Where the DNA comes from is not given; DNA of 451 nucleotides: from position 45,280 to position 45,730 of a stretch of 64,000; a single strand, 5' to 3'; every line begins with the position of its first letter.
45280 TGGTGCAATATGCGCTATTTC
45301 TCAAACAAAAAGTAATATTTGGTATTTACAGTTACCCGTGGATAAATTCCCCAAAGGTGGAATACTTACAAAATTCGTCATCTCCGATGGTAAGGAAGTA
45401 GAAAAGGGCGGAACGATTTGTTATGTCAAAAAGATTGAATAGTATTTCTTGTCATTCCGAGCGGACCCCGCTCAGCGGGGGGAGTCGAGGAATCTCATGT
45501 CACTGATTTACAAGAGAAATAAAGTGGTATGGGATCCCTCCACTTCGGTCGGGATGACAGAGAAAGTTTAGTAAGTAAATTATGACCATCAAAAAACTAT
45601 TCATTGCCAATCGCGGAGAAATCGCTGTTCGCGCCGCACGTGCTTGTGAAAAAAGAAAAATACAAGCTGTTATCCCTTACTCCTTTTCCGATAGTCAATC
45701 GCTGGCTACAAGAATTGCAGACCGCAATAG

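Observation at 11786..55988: Family of ~100-135 bp MITE-like elements with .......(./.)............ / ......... ends fills intergenic spacers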

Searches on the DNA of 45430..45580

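Call 35: search_rna_families(source=window, start=45430, end=45580, threshold=evalue, max_evalue=10)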
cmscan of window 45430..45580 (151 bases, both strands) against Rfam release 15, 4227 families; matches with E-value up to 10: 9.
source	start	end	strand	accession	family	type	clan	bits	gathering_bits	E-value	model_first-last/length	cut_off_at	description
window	45483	45544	+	RF03306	mir-3923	Gene; miRNA;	-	21.1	94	0.067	1-83/83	no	mir-3923 microRNA precursor family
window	45481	45546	+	RF00904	mir-392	Gene; miRNA;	-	15.9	62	1.4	1-75/75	no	mir-392 microRNA precursor family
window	45482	45545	-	RF00896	mir-787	Gene; miRNA;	-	15.5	57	1.3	1-72/72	no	mir-787 microRNA precursor family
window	45481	45544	-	RF04106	mir-1303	Gene; miRNA;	-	14.6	107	2.6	1-85/85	no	mir-1303 microRNA precursor family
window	45487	45540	+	RF02095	mir-2985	Gene; miRNA;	-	14.5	68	2.2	14-58/71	no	mir-2985 microRNA precursor family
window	45481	45546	+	RF03779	mir-1805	Gene; miRNA;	-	14.2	64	1.8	1-84/84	no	mir-1805 microRNA precursor family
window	45478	45540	+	RF01156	SNORD123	Gene; snRNA; snoRNA; CD-box;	-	13.8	45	4.1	1-70/70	no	Small nucleolar RNA SNORD123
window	45468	45560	+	RF00967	mir-281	Gene; miRNA;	-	12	70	9.6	1-86/86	no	mir-281 microRNA precursor family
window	45430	45544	+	RF00563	SNORA53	Gene; snRNA; snoRNA; HACA-box;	-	9.4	38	3.6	45-248/248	5'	Small nucleolar RNA SNORA53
